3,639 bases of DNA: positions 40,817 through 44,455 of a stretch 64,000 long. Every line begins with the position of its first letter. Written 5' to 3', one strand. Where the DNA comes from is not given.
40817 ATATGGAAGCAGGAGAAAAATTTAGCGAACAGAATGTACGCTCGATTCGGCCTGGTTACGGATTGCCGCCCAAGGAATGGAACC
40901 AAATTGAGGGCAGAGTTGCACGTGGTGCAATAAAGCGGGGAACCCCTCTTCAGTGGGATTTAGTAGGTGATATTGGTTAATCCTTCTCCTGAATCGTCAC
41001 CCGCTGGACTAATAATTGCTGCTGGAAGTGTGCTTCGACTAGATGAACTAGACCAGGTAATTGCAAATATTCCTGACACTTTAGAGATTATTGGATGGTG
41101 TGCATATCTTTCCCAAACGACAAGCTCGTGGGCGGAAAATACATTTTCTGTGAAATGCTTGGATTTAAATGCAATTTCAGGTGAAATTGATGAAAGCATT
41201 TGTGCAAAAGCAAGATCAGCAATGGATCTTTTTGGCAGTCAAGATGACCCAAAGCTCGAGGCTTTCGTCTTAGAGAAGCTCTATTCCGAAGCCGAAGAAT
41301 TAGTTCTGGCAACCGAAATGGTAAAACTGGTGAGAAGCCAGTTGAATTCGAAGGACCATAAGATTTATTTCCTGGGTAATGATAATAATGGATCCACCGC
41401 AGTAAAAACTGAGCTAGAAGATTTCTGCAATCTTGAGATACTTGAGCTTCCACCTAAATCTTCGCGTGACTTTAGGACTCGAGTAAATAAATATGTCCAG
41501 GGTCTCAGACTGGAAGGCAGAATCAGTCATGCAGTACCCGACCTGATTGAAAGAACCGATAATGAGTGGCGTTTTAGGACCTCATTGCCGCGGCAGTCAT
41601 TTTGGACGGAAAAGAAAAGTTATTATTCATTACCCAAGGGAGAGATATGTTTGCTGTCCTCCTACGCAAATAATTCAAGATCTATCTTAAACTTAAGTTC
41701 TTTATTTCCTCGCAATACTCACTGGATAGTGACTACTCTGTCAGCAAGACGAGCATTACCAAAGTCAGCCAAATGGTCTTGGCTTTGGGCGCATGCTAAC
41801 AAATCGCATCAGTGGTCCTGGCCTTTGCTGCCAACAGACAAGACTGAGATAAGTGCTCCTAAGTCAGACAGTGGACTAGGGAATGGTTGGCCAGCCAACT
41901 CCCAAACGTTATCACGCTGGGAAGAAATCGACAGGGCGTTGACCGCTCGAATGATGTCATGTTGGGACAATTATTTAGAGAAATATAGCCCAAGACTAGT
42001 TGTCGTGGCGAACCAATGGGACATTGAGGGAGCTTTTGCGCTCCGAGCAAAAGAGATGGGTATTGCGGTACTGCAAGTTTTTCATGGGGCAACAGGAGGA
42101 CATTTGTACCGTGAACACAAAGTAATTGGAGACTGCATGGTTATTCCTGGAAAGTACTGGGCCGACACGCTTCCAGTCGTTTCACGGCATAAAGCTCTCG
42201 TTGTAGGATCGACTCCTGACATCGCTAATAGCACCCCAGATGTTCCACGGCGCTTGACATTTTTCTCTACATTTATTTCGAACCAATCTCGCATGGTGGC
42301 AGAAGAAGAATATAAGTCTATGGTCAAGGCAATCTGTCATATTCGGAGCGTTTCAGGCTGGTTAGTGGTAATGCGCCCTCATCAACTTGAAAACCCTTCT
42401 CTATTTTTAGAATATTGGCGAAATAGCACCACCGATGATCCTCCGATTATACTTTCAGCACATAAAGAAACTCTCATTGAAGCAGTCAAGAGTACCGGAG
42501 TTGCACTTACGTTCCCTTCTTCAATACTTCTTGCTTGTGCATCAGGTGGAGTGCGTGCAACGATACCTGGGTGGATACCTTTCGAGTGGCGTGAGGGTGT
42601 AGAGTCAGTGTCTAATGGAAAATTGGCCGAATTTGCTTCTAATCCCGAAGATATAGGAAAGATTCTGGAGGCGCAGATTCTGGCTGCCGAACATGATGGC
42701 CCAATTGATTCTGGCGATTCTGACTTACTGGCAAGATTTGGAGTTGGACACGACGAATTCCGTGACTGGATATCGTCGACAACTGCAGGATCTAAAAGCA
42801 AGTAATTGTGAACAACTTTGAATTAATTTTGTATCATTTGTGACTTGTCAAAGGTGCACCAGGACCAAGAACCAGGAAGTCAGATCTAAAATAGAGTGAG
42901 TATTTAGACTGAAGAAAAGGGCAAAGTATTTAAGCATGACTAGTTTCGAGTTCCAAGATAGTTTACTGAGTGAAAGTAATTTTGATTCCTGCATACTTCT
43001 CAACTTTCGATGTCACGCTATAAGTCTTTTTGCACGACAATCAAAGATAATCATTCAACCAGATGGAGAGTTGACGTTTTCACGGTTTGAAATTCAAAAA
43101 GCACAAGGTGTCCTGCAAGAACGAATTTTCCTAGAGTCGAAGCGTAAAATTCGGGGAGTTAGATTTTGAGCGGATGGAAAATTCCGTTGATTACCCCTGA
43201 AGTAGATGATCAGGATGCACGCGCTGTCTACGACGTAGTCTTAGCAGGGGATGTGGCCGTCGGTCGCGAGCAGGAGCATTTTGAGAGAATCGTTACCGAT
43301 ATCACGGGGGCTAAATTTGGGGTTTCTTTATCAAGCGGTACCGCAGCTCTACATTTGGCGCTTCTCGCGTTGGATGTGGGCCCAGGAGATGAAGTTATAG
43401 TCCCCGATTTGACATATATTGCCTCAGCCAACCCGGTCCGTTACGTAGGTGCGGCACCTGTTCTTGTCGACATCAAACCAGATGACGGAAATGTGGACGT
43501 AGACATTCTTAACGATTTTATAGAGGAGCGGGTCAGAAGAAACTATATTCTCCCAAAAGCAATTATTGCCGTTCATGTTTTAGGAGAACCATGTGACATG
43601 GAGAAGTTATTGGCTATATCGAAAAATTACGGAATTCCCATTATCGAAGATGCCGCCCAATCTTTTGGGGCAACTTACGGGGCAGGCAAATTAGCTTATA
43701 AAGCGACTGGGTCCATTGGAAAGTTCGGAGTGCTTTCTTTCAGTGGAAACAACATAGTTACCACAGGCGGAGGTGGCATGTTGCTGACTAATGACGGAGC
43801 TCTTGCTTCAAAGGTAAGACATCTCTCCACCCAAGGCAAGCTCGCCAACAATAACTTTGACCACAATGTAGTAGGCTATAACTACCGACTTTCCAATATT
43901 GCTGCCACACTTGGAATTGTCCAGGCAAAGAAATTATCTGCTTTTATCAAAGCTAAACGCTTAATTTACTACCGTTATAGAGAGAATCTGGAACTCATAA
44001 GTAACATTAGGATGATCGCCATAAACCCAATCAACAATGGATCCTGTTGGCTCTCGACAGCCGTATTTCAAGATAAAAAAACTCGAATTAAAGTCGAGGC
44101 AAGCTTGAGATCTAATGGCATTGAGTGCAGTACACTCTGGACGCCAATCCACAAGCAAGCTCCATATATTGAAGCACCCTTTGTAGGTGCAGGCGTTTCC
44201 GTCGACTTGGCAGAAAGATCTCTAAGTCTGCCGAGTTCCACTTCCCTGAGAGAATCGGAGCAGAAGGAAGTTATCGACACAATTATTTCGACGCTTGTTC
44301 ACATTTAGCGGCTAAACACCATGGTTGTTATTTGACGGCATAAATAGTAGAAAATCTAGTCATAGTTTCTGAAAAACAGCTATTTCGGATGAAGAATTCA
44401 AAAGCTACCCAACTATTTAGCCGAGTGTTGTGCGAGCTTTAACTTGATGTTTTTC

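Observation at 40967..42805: A 612-aa orphan overlapping the pseI stop: candidate pseudaminyltransferase of an undescribed family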

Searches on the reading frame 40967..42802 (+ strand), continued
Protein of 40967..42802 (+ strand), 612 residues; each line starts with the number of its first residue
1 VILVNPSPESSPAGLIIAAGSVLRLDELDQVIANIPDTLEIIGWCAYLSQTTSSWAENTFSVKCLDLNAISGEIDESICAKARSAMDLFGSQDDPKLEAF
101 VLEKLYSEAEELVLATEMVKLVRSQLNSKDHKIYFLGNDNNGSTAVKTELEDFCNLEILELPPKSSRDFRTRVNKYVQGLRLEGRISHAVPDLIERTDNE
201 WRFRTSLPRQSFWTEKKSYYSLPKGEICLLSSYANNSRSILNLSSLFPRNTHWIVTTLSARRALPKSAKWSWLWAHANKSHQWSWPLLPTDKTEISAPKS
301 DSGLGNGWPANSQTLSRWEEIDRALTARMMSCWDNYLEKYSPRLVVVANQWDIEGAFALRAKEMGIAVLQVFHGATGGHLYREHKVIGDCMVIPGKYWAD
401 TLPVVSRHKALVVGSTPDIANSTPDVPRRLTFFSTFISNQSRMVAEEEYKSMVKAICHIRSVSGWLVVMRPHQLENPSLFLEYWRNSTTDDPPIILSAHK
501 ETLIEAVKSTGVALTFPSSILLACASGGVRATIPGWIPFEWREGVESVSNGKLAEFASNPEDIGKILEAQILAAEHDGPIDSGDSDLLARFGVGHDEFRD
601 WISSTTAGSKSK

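Call 86: find_encoding_contigs(protein=P0011, flank=10000, max_places=1)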
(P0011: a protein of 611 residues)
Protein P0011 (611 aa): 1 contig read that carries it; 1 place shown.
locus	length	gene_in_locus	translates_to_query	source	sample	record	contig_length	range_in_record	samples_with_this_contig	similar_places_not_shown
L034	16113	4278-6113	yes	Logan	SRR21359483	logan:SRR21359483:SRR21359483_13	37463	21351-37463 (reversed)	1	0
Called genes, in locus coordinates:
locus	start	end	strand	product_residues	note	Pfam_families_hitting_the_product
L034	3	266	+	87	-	?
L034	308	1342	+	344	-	PF01522:Polysacc_deac_1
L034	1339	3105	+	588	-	PF13480:Acetyltransf_6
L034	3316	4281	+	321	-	PF00535:Glycos_transf_2, PF13641:Glyco_tranf_2_3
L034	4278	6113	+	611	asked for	-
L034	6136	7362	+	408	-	PF13439:Glyco_transf_4, PF13579:Glyco_trans_4_4, PF20706:GT4-conflict, PF00534:Glycos_transf_1, PF13692:Glyco_trans_1_4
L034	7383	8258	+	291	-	PF01522:Polysacc_deac_1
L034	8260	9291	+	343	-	PF13527:Acetyltransf_9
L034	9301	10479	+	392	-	PF00534:Glycos_transf_1, PF13692:Glyco_trans_1_4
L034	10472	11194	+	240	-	PF08241:Methyltransf_11, PF13649:Methyltransf_25 (weak)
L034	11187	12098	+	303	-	PF13489:Methyltransf_23 (weak), PF08241:Methyltransf_11, PF08242:Methyltransf_12, PF13649:Methyltransf_25, PF13847:Methyltransf_31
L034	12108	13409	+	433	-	PF04932:Wzy_C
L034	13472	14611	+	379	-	PF20706:GT4-conflict, PF00534:Glycos_transf_1, PF13692:Glyco_trans_1_4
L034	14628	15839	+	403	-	PF13439:Glyco_transf_4, PF13579:Glyco_trans_4_4, PF00534:Glycos_transf_1, PF13692:Glyco_trans_1_4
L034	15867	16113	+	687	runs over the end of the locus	PF01408:GFO_IDH_MocA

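Call 87: find_encoding_contigs(protein=P0018, flank=10000, max_places=1)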
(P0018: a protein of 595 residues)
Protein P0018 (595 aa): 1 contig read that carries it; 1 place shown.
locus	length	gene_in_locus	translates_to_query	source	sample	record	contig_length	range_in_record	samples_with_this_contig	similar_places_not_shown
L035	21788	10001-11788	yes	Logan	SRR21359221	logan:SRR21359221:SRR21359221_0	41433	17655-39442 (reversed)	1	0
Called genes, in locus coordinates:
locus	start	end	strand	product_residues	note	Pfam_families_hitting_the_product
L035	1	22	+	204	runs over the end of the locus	PF00132:Hexapep, PF14602:Hexapep_2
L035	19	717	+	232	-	PF02348:CTP_transf_3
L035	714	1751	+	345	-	PF03102:NeuB, PF08666:SAF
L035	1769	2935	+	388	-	PF02350:Epimerase_2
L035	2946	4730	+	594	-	-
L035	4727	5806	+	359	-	PF20706:GT4-conflict (weak), PF00534:Glycos_transf_1, PF13692:Glyco_trans_1_4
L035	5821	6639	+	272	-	PF00685:Sulfotransfer_1, PF13469:Sulfotransfer_3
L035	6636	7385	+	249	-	PF01209:Ubie_methyltran (weak), PF13489:Methyltransf_23, PF08241:Methyltransf_11, PF13649:Methyltransf_25, PF08242:Methyltransf_12 (weak), PF13847:Methyltransf_31 (weak)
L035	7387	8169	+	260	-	PF08003:Methyltransf_9, PF13489:Methyltransf_23 (weak), PF13847:Methyltransf_31, PF08241:Methyltransf_11 (faint), PF13649:Methyltransf_25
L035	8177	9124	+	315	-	PF13641:Glyco_tranf_2_3, PF00535:Glycos_transf_2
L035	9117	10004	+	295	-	PF00685:Sulfotransfer_1, PF13469:Sulfotransfer_3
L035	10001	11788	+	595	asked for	-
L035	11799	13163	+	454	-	-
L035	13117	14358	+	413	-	PF13439:Glyco_transf_4, PF13579:Glyco_trans_4_4 (weak), PF00534:Glycos_transf_1, PF13692:Glyco_trans_1_4, PF20706:GT4-conflict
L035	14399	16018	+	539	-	-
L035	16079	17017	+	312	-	PF13489:Methyltransf_23, PF13847:Methyltransf_31, PF08241:Methyltransf_11, PF08242:Methyltransf_12, PF13649:Methyltransf_25 (weak)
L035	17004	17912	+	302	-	PF13489:Methyltransf_23 (weak), PF13847:Methyltransf_31, PF08241:Methyltransf_11 (weak), PF08242:Methyltransf_12 (weak), PF13649:Methyltransf_25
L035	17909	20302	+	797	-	-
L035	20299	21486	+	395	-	PF13439:Glyco_transf_4 (faint), PF20706:GT4-conflict, PF00534:Glycos_transf_1, PF13692:Glyco_trans_1_4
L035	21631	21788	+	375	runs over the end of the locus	PF13439:Glyco_transf_4, PF13579:Glyco_trans_4_4, PF00534:Glycos_transf_1, PF13692:Glyco_trans_1_4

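Call 88: find_encoding_contigs(protein=P0015, flank=10000, max_places=1)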
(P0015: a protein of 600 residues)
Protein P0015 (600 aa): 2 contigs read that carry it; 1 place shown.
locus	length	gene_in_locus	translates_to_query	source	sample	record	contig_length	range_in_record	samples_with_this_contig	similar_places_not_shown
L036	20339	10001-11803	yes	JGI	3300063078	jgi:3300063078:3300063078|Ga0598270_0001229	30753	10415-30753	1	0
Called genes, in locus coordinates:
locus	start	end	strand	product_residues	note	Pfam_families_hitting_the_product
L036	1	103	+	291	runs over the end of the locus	PF00248:Aldo_ket_red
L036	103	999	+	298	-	PF01408:GFO_IDH_MocA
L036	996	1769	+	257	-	PF00106:adh_short, PF13561:adh_short_C2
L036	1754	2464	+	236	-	PF02348:CTP_transf_3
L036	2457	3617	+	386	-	-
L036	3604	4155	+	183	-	PF13302:Acetyltransf_3, PF13420:Acetyltransf_4 (faint), PF13523:Acetyltransf_8 (weak)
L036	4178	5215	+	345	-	PF03102:NeuB, PF08666:SAF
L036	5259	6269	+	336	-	-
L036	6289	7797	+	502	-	PF01554:MatE (weak), PF01943:Polysacc_synt, PF13440:Polysacc_synt_3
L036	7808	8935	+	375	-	PF27840:ScmC (weak)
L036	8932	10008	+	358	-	PF20706:GT4-conflict (weak), PF00534:Glycos_transf_1, PF13692:Glyco_trans_1_4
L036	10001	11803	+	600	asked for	-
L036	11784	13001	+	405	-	PF13439:Glyco_transf_4, PF13579:Glyco_trans_4_4, PF20706:GT4-conflict, PF00534:Glycos_transf_1, PF13692:Glyco_trans_1_4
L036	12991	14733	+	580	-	-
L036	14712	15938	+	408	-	PF13439:Glyco_transf_4, PF13579:Glyco_trans_4_4, PF20706:GT4-conflict, PF00534:Glycos_transf_1, PF13692:Glyco_trans_1_4, PF13524:Glyco_trans_1_2 (faint)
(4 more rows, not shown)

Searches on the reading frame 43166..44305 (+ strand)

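Call 5: search_protein_families(library=pfam, proteins=[window:43166-44305:+], max_evalue=0.1)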
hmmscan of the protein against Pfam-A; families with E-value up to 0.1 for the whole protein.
window:43166-44305:+ (380 aa): 7 families
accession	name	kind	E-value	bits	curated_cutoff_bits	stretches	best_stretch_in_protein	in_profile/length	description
PF01041.23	DegT_DnrJ_EryC1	-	1.2e-92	311.3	19.8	1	13-373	3-359/360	DegT/DnrJ/EryC1/StrS aminotransferase family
PF01212.27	Beta_elim_lyase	-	2.6e-07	30.7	27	1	28-223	24-226/288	Beta-eliminating lyase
PF01053.26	Cys_Met_Meta_PP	-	2.6e-05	23.4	27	1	36-164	54-175/381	Cys/Met metabolism PLP-dependent enzyme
PF00155.27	Aminotran_1_2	-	5.3e-05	23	19.7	1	53-126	69-144/361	Aminotransferase class I and II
PF00266.25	Aminotran_5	-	0.00016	21.2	21.5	1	55-210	67-215/371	Aminotransferase class-V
PF05889.19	SepSecS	-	0.0008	18.7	21.1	1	61-217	87-245/389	O-phosphoseryl-tRNA(Sec) selenium transferase, SepSecS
PF18886.6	DUF5649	-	0.048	14.4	25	0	161-211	7-58/68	Repeats of unknown function (DUF5649)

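Call 6: search_protein_families(library=ncbifam, proteins=[window:43166-44305:+], max_evalue=0.1)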
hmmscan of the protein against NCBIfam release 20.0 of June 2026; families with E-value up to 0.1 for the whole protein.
window:43166-44305:+ (380 aa): 31 families (the best 25 are shown)
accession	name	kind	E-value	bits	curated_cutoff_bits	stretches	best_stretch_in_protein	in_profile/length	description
TIGR04181.1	NHT_00031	hypoth_equivalog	5.2e-97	324.9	420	1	6-358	1-359/359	LegC family aminotransferase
TIGR03588.1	PseC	equivalog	2.8e-75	253.6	423.5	1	6-376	2-379/380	UDP-4-amino-4,6-dideoxy-N-acetyl-beta-L-altrosamine transaminase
NF008658.2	PRK11658.1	equivalog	8e-52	176.1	631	1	6-372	5-372/379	UDP-4-amino-4-deoxy-L-arabinose aminotransferase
NF008687.0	PRK11706.1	equivalog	7.6e-46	156.6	375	1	16-376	12-373/375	dTDP-4-amino-4,6-dideoxygalactose transaminase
TIGR04427.1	PLP_DesI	equivalog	1.6e-43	149.3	650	1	37-373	55-379/390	dTDP-4-dehydro-6-deoxyglucose aminotransferase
TIGR02379.1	ECA_wecE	subfamily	1.1e-39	136.2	434.85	1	11-376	11-374/376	dTDP-4-amino-4,6-dideoxy-D-glucose transaminase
NF011936.0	PRK15407.1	equivalog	3.5e-36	124.8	423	2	13-220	44-247/440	lipopolysaccharide biosynthesis protein RfbH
NF006488.0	PRK08912.1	equivalog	1.4e-06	27.5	498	1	31-124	71-161/387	aminotransferase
NF006569.0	PRK09082.1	subfamily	8.2e-06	25.2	420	1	53-162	94-202/386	methionine aminotransferase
NF012025.0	PRK15481.1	equivalog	1.9e-05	23.5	573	1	11-132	102-222/432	MocR-like B6 salvage transcription factor PtsJ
NF009079.0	PRK12414.1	subfamily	2.3e-05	23.6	481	1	56-163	97-202/384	methionine aminotransferase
NF006230.0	PRK08363.1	equivalog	0.00011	21.2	534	1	57-163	101-206/398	alanine aminotransferase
NF005817.0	PRK07683.1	equivalog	0.00057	18.7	575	1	61-160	101-198/387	aminotransferase A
NF004770.0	PRK06108.1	subfamily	0.0015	17.4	422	1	55-125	102-173/396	pyridoxal phosphate-dependent aminotransferase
NF004975.0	PRK06348.1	equivalog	0.0019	17.3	549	1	59-124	96-164/384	pyridoxal phosphate-dependent aminotransferase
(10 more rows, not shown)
